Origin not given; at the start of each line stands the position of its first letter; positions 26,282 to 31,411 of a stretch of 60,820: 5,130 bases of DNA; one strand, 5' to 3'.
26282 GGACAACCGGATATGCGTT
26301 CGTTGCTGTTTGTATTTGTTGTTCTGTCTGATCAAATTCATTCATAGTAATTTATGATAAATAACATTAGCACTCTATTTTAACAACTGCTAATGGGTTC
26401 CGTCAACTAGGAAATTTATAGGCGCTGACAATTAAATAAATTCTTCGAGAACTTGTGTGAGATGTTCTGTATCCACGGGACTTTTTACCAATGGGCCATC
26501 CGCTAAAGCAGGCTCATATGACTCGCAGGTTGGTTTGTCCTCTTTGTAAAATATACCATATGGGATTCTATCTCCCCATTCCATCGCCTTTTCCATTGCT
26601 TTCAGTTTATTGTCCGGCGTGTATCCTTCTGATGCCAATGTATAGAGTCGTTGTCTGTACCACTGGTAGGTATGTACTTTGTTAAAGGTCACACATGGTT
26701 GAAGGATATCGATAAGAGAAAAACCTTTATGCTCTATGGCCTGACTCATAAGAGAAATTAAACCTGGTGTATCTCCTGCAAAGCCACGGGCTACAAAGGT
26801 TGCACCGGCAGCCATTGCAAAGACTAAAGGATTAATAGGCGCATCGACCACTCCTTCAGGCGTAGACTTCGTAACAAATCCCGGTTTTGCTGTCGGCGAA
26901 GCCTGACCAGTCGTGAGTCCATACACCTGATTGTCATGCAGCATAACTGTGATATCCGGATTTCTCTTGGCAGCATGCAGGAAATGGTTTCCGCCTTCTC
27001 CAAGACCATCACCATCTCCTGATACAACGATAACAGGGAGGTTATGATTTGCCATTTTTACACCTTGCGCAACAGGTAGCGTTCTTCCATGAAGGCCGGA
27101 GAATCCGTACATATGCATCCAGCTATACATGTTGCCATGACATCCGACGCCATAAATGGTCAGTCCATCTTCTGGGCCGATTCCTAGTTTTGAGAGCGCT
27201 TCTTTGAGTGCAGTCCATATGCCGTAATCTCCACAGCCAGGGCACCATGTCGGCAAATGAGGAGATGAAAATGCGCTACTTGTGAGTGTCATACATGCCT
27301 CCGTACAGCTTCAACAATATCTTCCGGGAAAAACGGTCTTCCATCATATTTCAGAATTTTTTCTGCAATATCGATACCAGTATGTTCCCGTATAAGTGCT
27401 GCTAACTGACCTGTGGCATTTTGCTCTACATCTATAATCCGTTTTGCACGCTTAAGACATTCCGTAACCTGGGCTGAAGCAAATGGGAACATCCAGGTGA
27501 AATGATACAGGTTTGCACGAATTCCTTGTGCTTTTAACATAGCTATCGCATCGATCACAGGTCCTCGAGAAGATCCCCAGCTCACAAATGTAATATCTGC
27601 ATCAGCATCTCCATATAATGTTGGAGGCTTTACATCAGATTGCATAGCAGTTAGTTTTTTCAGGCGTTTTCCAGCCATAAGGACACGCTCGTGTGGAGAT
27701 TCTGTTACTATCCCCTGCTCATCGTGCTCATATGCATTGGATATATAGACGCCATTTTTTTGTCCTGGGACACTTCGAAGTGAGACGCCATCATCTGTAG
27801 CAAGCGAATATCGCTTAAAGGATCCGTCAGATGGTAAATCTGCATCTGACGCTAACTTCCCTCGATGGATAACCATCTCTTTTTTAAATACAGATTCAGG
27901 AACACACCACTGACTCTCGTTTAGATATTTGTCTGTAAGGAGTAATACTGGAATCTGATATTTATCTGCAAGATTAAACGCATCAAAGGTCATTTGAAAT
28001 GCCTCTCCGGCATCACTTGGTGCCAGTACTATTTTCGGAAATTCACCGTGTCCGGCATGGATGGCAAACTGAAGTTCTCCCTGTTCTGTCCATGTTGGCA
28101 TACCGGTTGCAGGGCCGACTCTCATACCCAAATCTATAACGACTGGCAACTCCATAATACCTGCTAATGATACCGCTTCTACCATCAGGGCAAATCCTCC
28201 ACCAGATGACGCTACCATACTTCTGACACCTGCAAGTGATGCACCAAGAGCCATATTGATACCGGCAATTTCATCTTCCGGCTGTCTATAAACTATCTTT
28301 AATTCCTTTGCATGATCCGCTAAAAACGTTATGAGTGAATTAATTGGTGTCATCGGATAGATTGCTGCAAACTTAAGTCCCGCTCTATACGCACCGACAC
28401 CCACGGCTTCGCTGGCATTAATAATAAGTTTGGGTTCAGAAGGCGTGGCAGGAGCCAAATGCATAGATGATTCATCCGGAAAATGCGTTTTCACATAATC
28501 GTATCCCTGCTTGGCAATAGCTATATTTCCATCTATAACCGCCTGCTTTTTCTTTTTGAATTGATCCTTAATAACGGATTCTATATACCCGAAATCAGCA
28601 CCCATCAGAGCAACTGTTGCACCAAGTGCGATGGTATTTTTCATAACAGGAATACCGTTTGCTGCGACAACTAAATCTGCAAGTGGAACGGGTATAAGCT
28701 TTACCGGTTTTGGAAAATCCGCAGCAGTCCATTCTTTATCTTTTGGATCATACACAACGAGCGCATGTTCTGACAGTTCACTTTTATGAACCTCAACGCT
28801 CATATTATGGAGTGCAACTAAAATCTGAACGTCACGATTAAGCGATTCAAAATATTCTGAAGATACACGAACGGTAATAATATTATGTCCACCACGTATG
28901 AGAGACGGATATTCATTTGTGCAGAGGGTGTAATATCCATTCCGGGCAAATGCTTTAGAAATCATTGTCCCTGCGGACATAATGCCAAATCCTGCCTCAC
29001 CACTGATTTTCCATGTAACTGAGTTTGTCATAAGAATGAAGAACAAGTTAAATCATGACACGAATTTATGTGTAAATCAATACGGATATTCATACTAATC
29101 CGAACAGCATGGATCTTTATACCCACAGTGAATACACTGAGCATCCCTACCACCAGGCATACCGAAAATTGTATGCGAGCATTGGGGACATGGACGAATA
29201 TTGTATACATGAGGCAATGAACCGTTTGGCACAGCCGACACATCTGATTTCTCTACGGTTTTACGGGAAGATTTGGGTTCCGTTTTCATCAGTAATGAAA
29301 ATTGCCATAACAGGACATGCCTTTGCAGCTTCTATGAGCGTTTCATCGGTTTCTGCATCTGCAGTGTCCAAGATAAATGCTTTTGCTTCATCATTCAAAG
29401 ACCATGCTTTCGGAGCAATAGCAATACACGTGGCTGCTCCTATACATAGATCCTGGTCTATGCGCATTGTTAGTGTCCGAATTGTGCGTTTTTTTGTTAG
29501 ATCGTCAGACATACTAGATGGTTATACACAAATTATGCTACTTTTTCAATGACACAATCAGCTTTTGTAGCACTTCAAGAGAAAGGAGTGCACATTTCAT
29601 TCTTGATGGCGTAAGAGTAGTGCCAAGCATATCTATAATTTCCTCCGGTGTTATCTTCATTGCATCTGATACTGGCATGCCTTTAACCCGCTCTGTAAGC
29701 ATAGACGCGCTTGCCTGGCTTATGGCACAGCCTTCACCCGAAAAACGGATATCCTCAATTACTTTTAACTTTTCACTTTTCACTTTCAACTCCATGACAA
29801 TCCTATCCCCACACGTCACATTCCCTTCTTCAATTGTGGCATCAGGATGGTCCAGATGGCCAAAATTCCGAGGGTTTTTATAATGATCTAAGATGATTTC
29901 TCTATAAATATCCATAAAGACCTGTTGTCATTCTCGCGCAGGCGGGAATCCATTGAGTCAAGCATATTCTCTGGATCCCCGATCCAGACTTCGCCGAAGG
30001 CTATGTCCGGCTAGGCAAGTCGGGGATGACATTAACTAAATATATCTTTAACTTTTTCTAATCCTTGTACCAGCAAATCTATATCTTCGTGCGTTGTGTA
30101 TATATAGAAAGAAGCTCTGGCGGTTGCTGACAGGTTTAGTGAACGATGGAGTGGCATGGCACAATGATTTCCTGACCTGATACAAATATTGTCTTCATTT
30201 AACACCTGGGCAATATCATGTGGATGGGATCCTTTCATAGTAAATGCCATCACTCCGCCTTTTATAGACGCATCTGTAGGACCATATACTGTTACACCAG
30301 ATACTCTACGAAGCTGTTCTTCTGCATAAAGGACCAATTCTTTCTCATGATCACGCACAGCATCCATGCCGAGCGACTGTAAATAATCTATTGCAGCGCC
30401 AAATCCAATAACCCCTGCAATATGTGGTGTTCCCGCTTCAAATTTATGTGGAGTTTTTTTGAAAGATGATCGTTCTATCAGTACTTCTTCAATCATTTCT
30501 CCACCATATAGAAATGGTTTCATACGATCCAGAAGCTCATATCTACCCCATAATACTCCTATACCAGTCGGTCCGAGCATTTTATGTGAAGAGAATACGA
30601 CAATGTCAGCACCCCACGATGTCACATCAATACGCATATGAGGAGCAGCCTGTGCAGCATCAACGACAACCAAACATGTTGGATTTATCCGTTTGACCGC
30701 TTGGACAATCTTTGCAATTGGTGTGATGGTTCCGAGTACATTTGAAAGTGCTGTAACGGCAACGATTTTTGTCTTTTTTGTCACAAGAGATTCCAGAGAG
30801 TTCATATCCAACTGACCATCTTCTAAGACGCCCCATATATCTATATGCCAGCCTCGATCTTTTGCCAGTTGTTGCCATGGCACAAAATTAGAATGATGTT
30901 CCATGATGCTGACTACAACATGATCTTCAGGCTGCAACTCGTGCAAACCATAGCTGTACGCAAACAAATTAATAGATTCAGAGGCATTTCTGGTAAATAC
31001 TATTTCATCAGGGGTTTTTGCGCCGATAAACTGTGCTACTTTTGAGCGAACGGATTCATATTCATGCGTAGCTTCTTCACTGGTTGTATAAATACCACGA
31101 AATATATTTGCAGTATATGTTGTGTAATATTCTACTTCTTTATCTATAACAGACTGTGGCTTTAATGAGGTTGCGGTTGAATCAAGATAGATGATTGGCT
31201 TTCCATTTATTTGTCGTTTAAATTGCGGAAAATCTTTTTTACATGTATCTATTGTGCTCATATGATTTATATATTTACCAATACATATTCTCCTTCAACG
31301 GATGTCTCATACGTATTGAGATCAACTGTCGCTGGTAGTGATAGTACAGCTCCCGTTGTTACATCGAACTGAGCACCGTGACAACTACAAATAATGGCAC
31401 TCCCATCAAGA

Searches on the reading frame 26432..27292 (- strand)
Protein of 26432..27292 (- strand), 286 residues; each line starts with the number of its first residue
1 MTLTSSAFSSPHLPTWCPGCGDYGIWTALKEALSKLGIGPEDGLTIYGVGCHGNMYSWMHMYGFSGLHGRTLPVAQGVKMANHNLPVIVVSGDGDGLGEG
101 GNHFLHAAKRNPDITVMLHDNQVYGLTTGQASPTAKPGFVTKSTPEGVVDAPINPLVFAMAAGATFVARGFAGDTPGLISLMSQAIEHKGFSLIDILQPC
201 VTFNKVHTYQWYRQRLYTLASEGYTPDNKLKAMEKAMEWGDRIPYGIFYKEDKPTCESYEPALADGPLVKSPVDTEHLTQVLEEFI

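Call 75: search_protein_families(library=pfam, proteins=[window:26432-27292:-], max_evalue=0.000001)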
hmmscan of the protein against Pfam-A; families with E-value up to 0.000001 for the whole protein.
window:26432-27292:- (286 aa): 2 families
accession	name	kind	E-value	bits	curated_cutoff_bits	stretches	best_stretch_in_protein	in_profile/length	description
PF02775.26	TPP_enzyme_C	-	1.6e-27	96.6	21.9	1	49-196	2-151/151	Thiamine pyrophosphate enzyme, C-terminal TPP binding domain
PF12367.13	PFO_beta_C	-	1.6e-25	89.4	24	1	200-259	1-60/66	Pyruvate ferredoxin oxidoreductase beta subunit C terminal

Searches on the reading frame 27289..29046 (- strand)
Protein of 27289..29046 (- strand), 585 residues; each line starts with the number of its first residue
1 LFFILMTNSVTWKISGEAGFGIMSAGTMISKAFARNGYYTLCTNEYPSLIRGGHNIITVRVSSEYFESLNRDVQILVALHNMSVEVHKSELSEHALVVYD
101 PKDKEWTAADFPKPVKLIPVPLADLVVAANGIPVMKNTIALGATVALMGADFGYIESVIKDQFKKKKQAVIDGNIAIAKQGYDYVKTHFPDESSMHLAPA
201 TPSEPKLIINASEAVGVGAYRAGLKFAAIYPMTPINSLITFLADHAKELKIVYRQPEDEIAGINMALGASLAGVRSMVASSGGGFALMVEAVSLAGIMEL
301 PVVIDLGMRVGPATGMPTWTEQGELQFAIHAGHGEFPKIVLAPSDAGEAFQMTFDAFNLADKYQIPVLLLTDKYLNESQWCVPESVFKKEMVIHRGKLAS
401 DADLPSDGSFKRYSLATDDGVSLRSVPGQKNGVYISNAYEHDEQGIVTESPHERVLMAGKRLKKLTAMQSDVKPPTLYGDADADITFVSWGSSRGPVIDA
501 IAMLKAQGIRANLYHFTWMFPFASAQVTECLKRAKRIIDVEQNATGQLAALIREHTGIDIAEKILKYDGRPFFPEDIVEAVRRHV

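Call 75: search_protein_families(library=pfam, proteins=[window:27289-29046:-], max_evalue=0.000001)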
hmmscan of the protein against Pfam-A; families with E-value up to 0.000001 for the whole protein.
window:27289-29046:- (585 aa): 4 families
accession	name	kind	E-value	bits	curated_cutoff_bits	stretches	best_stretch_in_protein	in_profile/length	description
PF01855.24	POR_N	-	2.2e-49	168.7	27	1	218-448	2-218/231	Pyruvate flavodoxin/ferredoxin oxidoreductase, thiamine diP-bdg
PF01558.24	POR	-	2.6e-32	112.8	27.4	1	19-183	2-173/173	Pyruvate ferredoxin/flavodoxin oxidoreductase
PF17147.9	PFOR_II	-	7e-10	39.6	27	1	483-577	1-102/102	Pyruvate:ferredoxin oxidoreductase core domain II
PF02780.25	Transketolase_C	-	8.1e-07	29.4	25.9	0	482-545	9-72/124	Transketolase, C-terminal domain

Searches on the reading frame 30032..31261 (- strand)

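Call 75: search_protein_families(library=pfam, proteins=[window:30032-31261:-], max_evalue=0.000001)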
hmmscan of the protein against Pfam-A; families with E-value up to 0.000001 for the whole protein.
window:30032-31261:- (409 aa): 3 families
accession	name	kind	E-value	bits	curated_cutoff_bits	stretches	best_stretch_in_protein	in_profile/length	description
PF00266.25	Aminotran_5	-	2.4e-145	484.6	21.5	1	24-397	1-371/371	Aminotransferase class-V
PF01053.26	Cys_Met_Meta_PP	-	4e-09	36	27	1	151-230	125-201/381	Cys/Met metabolism PLP-dependent enzyme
PF00155.27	Aminotran_1_2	-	6.8e-08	32.5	19.7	1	65-204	41-188/361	Aminotransferase class I and II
